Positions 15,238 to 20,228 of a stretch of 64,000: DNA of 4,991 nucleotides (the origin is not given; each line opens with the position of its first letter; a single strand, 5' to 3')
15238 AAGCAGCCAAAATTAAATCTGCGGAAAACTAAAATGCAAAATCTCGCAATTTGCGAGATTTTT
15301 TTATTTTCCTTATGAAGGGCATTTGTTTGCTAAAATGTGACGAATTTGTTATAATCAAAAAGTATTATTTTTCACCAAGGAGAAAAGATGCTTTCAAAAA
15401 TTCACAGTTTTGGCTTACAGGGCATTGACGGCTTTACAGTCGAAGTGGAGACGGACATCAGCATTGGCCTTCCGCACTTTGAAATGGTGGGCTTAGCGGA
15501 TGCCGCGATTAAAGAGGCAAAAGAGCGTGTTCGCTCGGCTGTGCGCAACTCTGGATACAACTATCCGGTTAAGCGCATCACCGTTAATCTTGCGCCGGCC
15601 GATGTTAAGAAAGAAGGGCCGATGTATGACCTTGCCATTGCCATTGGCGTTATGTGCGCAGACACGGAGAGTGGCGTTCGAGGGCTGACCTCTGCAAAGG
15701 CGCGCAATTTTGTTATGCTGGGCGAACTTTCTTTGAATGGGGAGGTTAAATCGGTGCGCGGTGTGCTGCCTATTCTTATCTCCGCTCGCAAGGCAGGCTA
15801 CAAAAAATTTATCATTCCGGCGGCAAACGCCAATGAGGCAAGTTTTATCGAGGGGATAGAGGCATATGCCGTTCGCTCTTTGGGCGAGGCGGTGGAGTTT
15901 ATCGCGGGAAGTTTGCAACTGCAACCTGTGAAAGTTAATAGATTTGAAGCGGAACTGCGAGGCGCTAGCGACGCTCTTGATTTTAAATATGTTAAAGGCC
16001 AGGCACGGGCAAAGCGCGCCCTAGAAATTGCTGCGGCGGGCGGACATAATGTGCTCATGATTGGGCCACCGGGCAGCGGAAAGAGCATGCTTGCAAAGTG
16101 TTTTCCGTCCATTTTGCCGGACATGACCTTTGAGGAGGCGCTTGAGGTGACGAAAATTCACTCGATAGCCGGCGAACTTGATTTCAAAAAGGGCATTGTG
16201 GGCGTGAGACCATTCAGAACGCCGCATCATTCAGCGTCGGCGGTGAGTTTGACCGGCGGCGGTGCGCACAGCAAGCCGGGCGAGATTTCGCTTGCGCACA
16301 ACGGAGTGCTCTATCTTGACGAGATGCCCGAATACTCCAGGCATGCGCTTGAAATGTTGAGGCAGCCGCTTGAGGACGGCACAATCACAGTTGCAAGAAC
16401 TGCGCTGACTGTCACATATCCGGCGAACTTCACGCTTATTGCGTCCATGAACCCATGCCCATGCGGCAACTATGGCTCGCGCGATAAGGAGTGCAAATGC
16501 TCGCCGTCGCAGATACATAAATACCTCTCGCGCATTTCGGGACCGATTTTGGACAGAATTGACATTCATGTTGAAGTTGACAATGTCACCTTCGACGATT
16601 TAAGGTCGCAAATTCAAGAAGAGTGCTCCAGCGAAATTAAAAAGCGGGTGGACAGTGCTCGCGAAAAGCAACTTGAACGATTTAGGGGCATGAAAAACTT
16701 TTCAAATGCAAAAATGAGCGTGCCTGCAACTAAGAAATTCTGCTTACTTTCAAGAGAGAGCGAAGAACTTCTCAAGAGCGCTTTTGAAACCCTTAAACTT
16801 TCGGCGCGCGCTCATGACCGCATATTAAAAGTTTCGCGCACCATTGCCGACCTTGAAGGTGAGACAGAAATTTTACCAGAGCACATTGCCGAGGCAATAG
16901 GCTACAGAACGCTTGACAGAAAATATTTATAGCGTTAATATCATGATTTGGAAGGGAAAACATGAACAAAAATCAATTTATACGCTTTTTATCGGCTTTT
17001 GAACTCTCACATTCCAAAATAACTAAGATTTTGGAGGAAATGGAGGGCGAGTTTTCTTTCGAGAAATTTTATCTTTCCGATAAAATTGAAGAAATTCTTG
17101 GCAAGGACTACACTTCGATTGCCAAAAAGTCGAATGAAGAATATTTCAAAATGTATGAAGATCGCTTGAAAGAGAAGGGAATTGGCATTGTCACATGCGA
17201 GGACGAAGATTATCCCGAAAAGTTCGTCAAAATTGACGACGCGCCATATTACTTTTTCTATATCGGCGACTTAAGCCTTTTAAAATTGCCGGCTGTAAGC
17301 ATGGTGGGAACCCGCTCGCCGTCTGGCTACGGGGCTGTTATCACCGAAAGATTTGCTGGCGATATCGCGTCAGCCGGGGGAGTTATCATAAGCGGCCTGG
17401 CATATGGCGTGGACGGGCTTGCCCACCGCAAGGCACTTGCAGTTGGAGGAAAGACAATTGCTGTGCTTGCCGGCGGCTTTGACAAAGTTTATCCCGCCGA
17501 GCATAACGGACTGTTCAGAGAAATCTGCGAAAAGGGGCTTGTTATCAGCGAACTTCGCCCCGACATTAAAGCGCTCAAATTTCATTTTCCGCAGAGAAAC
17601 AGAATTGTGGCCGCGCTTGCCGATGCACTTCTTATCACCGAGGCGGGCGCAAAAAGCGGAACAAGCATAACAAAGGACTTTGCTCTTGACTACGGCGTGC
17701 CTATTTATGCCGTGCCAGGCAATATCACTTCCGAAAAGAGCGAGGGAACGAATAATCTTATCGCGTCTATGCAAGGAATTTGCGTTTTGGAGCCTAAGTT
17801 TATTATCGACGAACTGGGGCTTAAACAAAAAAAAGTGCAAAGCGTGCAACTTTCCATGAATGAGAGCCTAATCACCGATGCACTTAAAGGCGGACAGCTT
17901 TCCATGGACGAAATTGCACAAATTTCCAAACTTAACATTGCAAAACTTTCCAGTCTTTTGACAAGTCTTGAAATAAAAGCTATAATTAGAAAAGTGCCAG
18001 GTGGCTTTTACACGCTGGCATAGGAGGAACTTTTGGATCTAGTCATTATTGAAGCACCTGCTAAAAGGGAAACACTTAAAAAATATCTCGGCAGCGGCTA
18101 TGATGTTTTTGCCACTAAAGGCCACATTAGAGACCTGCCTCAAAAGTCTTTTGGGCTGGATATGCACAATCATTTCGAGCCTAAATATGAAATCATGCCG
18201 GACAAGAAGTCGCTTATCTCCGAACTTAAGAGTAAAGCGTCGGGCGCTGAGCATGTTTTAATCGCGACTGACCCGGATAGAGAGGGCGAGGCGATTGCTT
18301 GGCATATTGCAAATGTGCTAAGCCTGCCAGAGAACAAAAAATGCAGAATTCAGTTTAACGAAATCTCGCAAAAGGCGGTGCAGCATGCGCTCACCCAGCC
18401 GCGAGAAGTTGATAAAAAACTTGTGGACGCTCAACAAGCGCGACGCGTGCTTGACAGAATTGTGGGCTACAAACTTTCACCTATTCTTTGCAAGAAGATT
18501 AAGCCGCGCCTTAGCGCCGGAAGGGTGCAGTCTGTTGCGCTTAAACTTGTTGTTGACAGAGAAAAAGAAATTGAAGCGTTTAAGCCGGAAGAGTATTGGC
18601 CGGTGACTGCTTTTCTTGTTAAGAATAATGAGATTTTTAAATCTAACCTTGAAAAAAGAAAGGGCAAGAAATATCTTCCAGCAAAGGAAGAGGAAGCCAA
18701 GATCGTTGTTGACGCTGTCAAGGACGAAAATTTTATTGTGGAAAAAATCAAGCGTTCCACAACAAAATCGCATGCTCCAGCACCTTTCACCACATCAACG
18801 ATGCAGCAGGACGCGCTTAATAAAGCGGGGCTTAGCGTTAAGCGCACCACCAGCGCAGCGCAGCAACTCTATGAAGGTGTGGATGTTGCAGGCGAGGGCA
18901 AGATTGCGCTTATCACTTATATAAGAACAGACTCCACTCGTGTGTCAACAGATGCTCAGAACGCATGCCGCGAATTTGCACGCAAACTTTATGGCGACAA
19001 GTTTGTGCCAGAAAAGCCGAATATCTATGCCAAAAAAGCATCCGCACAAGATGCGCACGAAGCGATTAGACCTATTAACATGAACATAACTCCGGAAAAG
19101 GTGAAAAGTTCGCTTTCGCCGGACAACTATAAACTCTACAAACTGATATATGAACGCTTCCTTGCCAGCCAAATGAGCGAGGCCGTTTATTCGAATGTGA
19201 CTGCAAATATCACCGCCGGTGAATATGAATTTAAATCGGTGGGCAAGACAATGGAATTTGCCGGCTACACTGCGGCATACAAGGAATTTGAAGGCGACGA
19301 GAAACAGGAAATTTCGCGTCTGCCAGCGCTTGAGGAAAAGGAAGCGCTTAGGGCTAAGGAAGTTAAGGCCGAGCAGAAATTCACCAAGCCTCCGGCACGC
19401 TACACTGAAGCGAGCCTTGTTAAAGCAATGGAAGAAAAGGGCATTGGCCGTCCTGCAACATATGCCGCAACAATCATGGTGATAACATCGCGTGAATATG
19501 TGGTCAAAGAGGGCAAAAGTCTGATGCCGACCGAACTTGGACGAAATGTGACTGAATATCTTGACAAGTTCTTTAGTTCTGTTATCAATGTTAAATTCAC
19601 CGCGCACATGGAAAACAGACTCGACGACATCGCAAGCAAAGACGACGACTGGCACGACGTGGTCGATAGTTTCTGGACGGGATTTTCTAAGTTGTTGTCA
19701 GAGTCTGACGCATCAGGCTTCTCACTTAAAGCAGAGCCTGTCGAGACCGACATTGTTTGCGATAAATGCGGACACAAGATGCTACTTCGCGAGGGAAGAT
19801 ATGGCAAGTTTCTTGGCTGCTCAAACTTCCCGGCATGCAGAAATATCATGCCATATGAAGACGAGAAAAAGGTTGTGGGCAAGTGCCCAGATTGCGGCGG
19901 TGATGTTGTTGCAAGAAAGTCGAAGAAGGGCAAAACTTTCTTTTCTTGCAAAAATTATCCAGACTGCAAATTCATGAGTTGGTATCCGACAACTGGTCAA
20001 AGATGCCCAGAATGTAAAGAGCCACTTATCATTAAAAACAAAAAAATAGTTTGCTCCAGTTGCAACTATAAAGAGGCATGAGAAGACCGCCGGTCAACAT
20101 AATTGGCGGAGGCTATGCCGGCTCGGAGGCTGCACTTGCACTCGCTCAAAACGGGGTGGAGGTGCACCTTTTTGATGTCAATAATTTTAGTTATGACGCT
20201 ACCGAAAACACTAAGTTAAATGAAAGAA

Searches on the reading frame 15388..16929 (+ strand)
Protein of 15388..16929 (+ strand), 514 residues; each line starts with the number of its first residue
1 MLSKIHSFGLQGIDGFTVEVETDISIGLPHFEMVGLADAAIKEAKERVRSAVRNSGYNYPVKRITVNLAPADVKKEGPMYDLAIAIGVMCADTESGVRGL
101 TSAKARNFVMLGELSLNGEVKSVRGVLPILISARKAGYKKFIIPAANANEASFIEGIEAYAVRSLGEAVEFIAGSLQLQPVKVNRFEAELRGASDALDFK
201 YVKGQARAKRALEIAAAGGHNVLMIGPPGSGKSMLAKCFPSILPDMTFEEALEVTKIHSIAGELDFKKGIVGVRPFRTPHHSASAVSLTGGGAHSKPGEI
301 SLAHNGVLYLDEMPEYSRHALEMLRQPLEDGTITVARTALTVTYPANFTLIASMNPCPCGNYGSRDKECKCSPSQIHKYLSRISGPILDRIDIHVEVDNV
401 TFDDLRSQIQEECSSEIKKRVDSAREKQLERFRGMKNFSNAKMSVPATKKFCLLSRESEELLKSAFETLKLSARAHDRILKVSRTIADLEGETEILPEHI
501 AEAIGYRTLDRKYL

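Call 54: search_protein_families(library=pfam, proteins=[window:15388-16929:+], max_evalue=0.00001)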
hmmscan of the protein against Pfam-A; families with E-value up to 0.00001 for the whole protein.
window:15388-16929:+ (514 aa): 7 families
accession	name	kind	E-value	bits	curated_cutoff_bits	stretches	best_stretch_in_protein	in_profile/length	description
PF01078.27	Mg_chelatase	-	2.3e-95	318.3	20.3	1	198-403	1-205/207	Magnesium chelatase, subunit ChlI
PF13541.12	ChlI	-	5.4e-45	152.6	27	1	20-147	1-121/121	Subunit ChlI of Mg-chelatase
PF13335.12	Mg_chelatase_C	-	8.1e-31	106.9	26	1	412-507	2-94/94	Magnesium chelatase, subunit ChlI C-terminal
PF00493.29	MCM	-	8.3e-11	41.9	23.3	1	296-366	113-182/224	MCM P-loop domain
PF07728.20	AAA_5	-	2.5e-09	37.7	22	1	221-358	1-125/139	AAA domain (dynein-related subfamily)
PF05362.19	Lon_C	-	4.8e-08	33.2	21.1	1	16-150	41-175/205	Lon protease (S16) C-terminal proteolytic domain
PF00158.32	Sigma54_activat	-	4.9e-06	26.8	20.2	0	291-353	80-140/168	Sigma-54 interaction domain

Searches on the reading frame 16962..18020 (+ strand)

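Call 54: search_protein_families(library=pfam, proteins=[window:16962-18020:+], max_evalue=0.00001)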
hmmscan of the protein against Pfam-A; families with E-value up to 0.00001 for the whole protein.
window:16962-18020:+ (353 aa): 2 families
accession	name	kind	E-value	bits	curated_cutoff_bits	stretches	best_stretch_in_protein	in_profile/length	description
PF02481.21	DNA_processg_A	-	5.7e-70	235.2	29.6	1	69-271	2-207/212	DNA recombination-mediator protein A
PF17782.7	DprA_WH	-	8.9e-07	29.3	22.9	1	299-348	12-61/61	DprA winged helix domain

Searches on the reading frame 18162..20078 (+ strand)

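Call 54: search_protein_families(library=pfam, proteins=[window:18162-20078:+], max_evalue=0.00001)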
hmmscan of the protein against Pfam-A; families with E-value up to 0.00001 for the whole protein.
window:18162-20078:+ (639 aa): 3 families
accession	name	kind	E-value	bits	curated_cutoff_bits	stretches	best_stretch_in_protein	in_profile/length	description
PF01131.25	Topoisom_bac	-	5.1e-123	411.5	35.1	1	83-501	2-410/411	DNA topoisomerase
PF01396.24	Zn_ribbon_Top1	-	3.7e-29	100.7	32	2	531-566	2-37/39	Topoisomerase DNA binding C4 zinc finger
PF01751.28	Toprim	-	3.7e-12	46.7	23.1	1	11-68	38-96/96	Toprim domain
